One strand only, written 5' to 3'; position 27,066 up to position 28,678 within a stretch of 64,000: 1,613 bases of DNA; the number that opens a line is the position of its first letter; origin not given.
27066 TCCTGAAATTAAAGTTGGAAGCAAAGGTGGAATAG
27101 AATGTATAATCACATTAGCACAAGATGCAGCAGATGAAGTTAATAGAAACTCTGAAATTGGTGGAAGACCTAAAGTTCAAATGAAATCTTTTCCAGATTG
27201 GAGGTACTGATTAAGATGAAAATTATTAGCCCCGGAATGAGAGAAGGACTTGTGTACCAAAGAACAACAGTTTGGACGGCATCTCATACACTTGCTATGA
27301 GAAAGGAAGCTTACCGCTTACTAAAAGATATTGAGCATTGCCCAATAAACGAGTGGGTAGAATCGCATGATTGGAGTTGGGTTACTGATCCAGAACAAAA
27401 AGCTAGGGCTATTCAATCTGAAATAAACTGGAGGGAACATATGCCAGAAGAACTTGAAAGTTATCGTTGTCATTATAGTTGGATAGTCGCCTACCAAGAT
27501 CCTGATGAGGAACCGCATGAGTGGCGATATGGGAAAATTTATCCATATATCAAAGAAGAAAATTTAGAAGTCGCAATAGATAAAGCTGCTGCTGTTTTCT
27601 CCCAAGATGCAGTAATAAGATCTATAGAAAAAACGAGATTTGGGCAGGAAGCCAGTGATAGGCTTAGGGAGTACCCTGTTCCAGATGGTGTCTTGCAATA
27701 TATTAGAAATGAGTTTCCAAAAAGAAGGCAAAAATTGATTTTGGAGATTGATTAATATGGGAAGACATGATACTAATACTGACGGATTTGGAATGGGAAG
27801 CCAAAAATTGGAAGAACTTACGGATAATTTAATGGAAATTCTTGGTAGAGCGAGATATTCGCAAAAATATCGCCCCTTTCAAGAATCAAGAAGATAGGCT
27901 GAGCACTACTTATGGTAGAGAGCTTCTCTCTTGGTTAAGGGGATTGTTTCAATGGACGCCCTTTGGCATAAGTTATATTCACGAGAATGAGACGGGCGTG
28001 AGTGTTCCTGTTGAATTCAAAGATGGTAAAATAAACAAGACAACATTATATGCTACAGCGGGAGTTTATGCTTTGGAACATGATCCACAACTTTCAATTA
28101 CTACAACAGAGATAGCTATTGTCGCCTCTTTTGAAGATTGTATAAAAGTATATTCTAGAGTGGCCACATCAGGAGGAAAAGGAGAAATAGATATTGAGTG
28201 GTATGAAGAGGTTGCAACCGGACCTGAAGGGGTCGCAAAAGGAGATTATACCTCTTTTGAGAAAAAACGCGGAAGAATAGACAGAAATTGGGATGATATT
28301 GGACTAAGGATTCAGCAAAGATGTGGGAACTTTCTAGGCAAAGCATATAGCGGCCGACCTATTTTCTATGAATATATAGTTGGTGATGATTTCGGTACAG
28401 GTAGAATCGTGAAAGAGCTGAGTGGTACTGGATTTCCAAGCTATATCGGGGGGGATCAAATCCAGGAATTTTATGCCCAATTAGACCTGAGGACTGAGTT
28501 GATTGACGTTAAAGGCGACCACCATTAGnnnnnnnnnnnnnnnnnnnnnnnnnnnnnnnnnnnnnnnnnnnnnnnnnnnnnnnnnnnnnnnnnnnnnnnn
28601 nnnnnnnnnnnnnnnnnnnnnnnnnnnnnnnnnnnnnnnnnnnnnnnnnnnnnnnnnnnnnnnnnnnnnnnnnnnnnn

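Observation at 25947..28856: Second AT-rich islet next to tRNA-Ser: three or four co-directional genes of unknown function behind a TrmB regulator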

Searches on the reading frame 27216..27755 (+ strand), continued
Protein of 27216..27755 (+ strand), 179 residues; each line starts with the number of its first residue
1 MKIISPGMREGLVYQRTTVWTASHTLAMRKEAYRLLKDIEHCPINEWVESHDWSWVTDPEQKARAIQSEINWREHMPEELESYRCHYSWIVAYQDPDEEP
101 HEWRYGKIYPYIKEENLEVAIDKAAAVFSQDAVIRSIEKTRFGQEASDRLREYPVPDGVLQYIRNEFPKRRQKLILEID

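Call 65: search_protein_families(library=pfam, max_evalue=0.01, proteins=[L032:5440-6300:-, L032:4519-5436:-, L016:2276-3148:+, L016:3713-4654:+, L017:397-774:+, L017:818-1198:+, L017:1975-2193:+, L018:1605-1934:+, L032:8974-9534:+, L018:2891-4489:-])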
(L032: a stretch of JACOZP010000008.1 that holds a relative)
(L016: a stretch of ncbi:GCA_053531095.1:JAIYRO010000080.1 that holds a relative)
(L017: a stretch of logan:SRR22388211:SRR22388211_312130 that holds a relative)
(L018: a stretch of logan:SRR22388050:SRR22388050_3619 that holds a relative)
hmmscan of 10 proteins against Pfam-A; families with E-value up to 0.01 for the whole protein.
L032:5440-6300:- (286 aa): 3 families
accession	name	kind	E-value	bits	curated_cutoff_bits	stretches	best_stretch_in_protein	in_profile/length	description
PF00589.27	Phage_integrase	-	2.6e-40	138.4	27.1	1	99-259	2-170/172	Phage integrase family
PF13495.12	Phage_int_SAM_4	-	3.5e-14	53.4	27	1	13-84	11-84/85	Phage integrase, N-terminal SAM-like domain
PF02899.23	Phage_int_SAM_1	-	2e-06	28.4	22.3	1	13-80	11-81/83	Phage integrase, N-terminal SAM-like domain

L032:4519-5436:- (305 aa): 2 families
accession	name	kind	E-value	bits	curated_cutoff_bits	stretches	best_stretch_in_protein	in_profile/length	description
PF10543.14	ORF6N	-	8.6e-35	119.3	27.8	1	14-112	1-86/86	ORF6N domain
PF09669.15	Phage_pRha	-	0.0017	19.3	29.9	0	88-133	46-90/91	Phage regulatory protein Rha (Phage_pRha)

L016:2276-3148:+ (290 aa): 0 families

L016:3713-4654:+ (313 aa): 0 families

L017:397-774:+ (125 aa): 0 families

L017:818-1198:+ (126 aa): 0 families

L017:1975-2193:+ (72 aa): 0 families

L018:1605-1934:+ (109 aa): 0 families

L032:8974-9534:+ (186 aa): 1 family
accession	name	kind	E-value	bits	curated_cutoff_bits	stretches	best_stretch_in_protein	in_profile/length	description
PF01661.27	Macro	-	1.4e-05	25.5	22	1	32-129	3-109/118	Macro domain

L018:2891-4489:- (532 aa): 0 families

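Call 66: search_protein_families(library=padloc, max_evalue=0.01, proteins=[L032:6614-7894:-, L016:2276-3148:+, L016:3713-4654:+, L017:397-774:+, L017:818-1198:+, L017:1975-2193:+, L018:1605-1934:+, L035:6411-7184:-, L036:6999-7892:-, L016:1857-2273:+])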
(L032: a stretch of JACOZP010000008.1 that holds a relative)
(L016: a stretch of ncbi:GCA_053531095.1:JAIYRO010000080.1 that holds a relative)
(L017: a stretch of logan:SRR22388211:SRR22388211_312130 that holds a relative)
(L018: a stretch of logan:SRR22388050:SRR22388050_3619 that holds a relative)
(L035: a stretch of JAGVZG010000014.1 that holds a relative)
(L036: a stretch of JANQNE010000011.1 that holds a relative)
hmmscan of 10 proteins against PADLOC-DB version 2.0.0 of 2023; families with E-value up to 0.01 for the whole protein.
L032:6614-7894:- (426 aa): 0 families

L016:2276-3148:+ (290 aa): 0 families

L016:3713-4654:+ (313 aa): 0 families

L017:397-774:+ (125 aa): 0 families

L017:818-1198:+ (126 aa): 0 families

L017:1975-2193:+ (72 aa): 0 families

L018:1605-1934:+ (109 aa): 0 families

L035:6411-7184:- (257 aa): 1 family
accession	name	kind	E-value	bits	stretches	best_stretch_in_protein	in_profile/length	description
PDLC00003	DruB1|DruB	-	0.0075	13.2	0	184-254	190-260/477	Unknown function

L036:6999-7892:- (297 aa): 0 families

L016:1857-2273:+ (138 aa): 0 families

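Call 85: predict_structure(alignment_id=A4)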
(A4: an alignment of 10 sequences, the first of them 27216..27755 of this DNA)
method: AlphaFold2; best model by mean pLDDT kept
length: 179 residues; sequences in the alignment: 10
mean_pLDDT: 41.8   pTM: 0.29
mean pLDDT of the five models: 41.8, 41.3, 40.2, 40.2, 37.4
residues with pLDDT >= 90: 0; 70-90: 9; 50-70: 28; < 50: 142
segments of 3 or more residues with pLDDT < 50: 1-38, 76-164, 166-179
pLDDT, mean of each block of 10 residues (from residue 1): 26 30 37 47 65 72 65 50 31 34 34 37 37 34 36 38 46 34
secondary structure, 60 per line:
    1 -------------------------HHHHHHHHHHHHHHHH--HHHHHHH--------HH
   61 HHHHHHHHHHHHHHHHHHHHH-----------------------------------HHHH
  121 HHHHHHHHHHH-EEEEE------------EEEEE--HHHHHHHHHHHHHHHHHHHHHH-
elements in order: H26-41 H44-50 H59-81 H117-131 E133-137 E150-154 H157-178
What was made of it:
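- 27216..27755 (+): g2, a 179-aa orphan cargo gene. About 17 N-terminal and 60 C-terminal residues are conserved (.............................) around a replaceable middle. AlphaFold pLDDT 41.8 (call 85).
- Tried and rejected: AlphaFold2 of g2 (10 sequences): pLDDT 41.8 (call 85).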

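Call 99: search_dna_similar(query=window:27216-27755:+, collection=phages, mode=protein, max_evalue=0.01, max_rows=5)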
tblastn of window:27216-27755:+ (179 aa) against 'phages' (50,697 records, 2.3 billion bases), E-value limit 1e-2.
No match.

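Call 102: search_dna_similar(query=window:27216-27755:+, collection=plasmids, mode=protein, max_evalue=0.01, max_rows=5)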
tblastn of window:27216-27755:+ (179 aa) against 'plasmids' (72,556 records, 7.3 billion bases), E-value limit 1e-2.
No match.

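Call 104: search_dna_similar(query=L001:8678-9418:-, collection=plasmids, mode=protein, max_evalue=0.00001, max_rows=8)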
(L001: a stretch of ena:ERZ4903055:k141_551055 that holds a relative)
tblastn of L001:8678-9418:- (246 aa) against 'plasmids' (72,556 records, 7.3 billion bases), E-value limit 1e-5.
Records with a match: 7; places in all: 7; records where one place covers at least 80% of the query: 7.
Best place of each record, by identity: <60% 7.
By first word of the organism name: Azospirillum 5; Paraburkholderia 1; Cupriavidus 1.
By predicted mobility (MOB-suite, as given by PLSDB): non-mobilizable 4; mobilizable 3.
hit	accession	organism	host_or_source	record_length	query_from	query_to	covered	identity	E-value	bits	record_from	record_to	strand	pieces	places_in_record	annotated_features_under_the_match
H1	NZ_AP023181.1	Paraburkholderia sp. PGU19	Physopelta gutta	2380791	5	245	98%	26.3%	5e-16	84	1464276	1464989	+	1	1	none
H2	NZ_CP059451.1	Azospirillum brasilense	Prokaryotes,soil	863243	6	245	98%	24.4%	4e-12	72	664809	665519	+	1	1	helix-turn-helix domain-containing protein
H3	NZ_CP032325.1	Azospirillum argentinense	soil sample,Agricultural field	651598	6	245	98%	23.7%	2e-12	73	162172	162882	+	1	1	helix-turn-helix domain-containing protein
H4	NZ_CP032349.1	Azospirillum brasilense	soil sample,Agricultural field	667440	6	245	98%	23.7%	4e-12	73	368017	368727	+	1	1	helix-turn-helix domain-containing protein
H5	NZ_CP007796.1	Azospirillum argentinense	Triticum aestivum L.,Root,wheat ...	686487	6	245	98%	23.7%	4e-12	72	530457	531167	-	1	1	helix-turn-helix domain-containing protein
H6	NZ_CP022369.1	Azospirillum sp. TSH58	single cell,paddy soils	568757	6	245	98%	23.7%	5e-12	72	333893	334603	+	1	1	helix-turn-helix domain-containing protein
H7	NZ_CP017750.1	Cupriavidus sp. USMAA2-4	cell culture,Sungai Pinang, Penang, ...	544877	1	241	98%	23.6%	2e-15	83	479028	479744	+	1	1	helix-turn-helix domain-containing protein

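Call 105: get_annotated_region(hit=H2, flank=4000)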
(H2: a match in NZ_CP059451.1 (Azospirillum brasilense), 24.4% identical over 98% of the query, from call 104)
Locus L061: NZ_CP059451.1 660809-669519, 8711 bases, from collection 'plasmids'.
description: Azospirillum brasilense strain 2020WEIHUA_K plasmid unnamed2, complete sequence
organism: Azospirillum brasilense (NCBI taxid 192)
taxonomy: Bacteria; Pseudomonadota; Alphaproteobacteria; Rhodospirillales; Azospirillaceae; Azospirillum; Azospirillum brasilense
host: -; source: Prokaryotes,soil; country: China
typing (MOB-suite, as given by PLSDB): mobilizable; relaxase MOBP
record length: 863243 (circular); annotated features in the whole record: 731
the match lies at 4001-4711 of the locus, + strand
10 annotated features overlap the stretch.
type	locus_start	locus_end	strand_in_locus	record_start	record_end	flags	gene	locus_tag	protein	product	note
CDS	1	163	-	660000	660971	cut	-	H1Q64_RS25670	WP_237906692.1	carbon-nitrogen hydrolase family protein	-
CDS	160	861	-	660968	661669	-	-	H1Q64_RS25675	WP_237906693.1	flavin reductase family protein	-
CDS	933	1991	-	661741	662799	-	-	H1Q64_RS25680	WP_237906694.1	ABC transporter substrate-binding protein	-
CDS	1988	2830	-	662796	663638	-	-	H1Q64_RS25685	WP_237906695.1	ABC transporter ATP-binding protein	GO:0006810 - transport [Evidence IEA]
CDS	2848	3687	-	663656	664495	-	-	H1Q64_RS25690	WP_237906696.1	ABC transporter permease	-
CDS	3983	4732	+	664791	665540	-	-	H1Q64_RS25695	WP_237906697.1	helix-turn-helix domain-containing protein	GO:0006355 - regulation of DNA-templated transcription [Evidence IEA]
CDS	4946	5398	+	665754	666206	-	-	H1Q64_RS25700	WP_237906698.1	cytochrome c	-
CDS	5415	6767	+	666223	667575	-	-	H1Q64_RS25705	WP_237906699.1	cbb3-type cytochrome c oxidase subunit I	GO:0009060 - aerobic respiration [Evidence IEA]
CDS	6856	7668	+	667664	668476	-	-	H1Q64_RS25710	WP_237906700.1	CbbQ/NirQ/NorQ/GpvN family protein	-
CDS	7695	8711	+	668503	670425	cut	-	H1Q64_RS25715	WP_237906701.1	VWA domain-containing protein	-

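Call 106: get_annotated_region(hit=H7, flank=4000)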
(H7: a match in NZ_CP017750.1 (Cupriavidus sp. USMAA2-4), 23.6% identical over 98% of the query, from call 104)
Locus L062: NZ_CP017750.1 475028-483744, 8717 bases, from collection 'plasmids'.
description: Cupriavidus sp. USMAA2-4 isolate pure plasmid unnamed1, complete sequence
organism: Cupriavidus sp. USMAA2-4 (NCBI taxid 876364)
taxonomy: Bacteria; Pseudomonadota; Betaproteobacteria; Burkholderiales; Burkholderiaceae; Cupriavidus; Cupriavidus sp. USMAA2-4
host: -; source: cell culture,Sungai Pinang, Penang, Malaysia; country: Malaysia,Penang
typing (MOB-suite, as given by PLSDB): mobilizable; relaxase MOBP
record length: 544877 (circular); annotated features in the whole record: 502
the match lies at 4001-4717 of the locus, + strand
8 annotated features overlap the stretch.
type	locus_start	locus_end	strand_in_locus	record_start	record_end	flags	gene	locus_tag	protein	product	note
CDS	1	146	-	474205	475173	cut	-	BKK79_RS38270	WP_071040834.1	nitronate monooxygenase family protein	-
CDS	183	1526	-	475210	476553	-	-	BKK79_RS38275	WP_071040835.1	TIGR00366 family protein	-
CDS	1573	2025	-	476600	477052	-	-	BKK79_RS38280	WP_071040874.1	MaoC/PaaZ C-terminal domain-containing protein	-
CDS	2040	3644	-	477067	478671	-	-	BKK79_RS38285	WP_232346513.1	AMP-binding protein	-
CDS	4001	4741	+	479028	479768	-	-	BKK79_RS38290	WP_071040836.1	helix-turn-helix domain-containing protein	-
CDS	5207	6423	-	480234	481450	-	-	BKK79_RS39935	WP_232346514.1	IS3 family transposase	-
CDS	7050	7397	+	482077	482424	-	czcI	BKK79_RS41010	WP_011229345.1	CDF family cobalt-zinc-cadmium transporter CzcI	-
CDS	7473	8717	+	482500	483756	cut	czcC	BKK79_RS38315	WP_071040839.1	heavy metal efflux RND transporter CzcC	-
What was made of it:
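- Local-regulator role: full-length bacterial homologues lie divergent to operons on Azospirillum and Cupriavidus replicons (calls 104-106). Bacterial homologues of the regulator control metabolic or transport operons (calls 105, 106).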

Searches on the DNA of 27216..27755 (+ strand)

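Call 37: search_rna_families(sources=[L032, L034, L035, L036, L016, L017, L018, L033], threshold=gathering)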
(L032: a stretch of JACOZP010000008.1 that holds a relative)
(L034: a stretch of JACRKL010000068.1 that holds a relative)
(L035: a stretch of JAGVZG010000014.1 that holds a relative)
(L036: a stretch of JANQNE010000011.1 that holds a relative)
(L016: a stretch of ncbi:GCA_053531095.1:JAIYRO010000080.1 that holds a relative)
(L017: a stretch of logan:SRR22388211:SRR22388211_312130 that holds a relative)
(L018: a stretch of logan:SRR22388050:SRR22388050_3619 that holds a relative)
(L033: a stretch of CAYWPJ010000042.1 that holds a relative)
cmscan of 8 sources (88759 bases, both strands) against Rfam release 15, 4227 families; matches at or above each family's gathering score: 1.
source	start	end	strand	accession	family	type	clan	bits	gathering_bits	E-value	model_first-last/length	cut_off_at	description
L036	658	732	-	RF00005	tRNA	Gene; tRNA;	CL00001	70.8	29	2.6e-13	1-71/71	no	tRNA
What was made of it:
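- Other copies of the module are not next to tRNAs (call 37).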

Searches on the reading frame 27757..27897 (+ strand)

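Call 6: search_protein_families(library=pfam, proteins=[window:27757-27897:+], max_evalue=0.1)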
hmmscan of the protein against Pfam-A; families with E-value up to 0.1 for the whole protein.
window:27757-27897:+ (46 aa): 0 families

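Call 8: search_protein_families(library=phrogs, proteins=[window:27757-27897:+], max_evalue=1)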
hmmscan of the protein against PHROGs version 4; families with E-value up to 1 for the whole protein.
window:27757-27897:+ (46 aa): 1 family
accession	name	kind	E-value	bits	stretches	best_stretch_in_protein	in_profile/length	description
phrog_26581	-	unknown function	0.2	12.8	1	16-36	31-51/77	-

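Call 9: search_protein_families(library=padloc, proteins=[window:27757-27897:+], max_evalue=1)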
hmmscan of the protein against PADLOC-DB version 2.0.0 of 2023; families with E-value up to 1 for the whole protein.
window:27757-27897:+ (46 aa): 0 families

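Call 10: search_protein_families(library=ncbifam, proteins=[window:27757-27897:+], max_evalue=1)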
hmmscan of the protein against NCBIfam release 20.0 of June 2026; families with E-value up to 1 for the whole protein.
window:27757-27897:+ (46 aa): 0 families

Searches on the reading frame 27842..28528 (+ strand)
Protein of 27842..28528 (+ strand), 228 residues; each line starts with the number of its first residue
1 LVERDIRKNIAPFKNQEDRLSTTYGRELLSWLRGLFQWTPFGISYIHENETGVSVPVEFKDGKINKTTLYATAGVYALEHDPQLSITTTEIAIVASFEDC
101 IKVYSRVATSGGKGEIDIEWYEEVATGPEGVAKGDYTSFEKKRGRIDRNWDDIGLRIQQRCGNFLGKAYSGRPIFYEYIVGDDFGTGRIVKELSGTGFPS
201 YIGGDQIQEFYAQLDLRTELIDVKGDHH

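Call 6: search_protein_families(library=pfam, proteins=[window:27842-28528:+], max_evalue=0.1)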
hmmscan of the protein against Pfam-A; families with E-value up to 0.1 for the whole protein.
window:27842-28528:+ (228 aa): 0 families

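Call 8: search_protein_families(library=phrogs, proteins=[window:27842-28528:+], max_evalue=1)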
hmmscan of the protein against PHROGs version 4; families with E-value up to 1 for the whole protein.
window:27842-28528:+ (228 aa): 0 families

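Call 9: search_protein_families(library=padloc, proteins=[window:27842-28528:+], max_evalue=1)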
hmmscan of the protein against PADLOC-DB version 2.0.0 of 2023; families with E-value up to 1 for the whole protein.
window:27842-28528:+ (228 aa): 0 families

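Call 10: search_protein_families(library=ncbifam, proteins=[window:27842-28528:+], max_evalue=1)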
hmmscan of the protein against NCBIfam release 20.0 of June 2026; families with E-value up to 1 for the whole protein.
window:27842-28528:+ (228 aa): 0 families

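Call 13: find_homologous_proteins(query=window:27842-28528:+, max_evalue=0.01)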
Query window:27842-28528:+ (228 aa): 5 proteins with E <= 0.01 among 263 candidates.
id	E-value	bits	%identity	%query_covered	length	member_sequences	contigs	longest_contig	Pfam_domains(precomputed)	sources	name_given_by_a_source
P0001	4.2e-152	522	100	100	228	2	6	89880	-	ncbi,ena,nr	ncbi:hypothetical protein J4210_04395 [Candidatus Woesearchaeota archaeon]|nr:hypothetical protein [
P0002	4.4e-96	339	83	81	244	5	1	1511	-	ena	-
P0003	1.6e-80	288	68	83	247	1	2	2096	-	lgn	-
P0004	7.3e-80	286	67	84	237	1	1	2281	-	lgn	-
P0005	8.3e-76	273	73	81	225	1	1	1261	-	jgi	-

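Call 30: find_encoding_contigs(protein=P0002, flank=5000, max_places=5)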
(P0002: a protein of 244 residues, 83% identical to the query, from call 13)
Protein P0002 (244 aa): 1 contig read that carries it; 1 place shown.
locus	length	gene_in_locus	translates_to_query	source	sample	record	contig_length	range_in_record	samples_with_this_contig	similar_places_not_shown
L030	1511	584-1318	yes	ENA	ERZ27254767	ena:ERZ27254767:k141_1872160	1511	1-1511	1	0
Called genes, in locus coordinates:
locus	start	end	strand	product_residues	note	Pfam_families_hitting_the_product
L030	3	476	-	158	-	?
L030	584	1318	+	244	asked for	-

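Call 31: find_encoding_contigs(protein=P0004, flank=5000, max_places=5)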
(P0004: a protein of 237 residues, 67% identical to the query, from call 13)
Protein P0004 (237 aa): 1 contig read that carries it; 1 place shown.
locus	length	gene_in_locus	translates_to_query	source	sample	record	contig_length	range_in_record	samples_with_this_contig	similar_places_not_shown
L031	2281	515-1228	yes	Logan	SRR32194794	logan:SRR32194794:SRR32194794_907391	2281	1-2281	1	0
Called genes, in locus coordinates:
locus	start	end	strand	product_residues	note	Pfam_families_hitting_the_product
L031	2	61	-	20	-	?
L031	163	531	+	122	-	-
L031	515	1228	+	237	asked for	-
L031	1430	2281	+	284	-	?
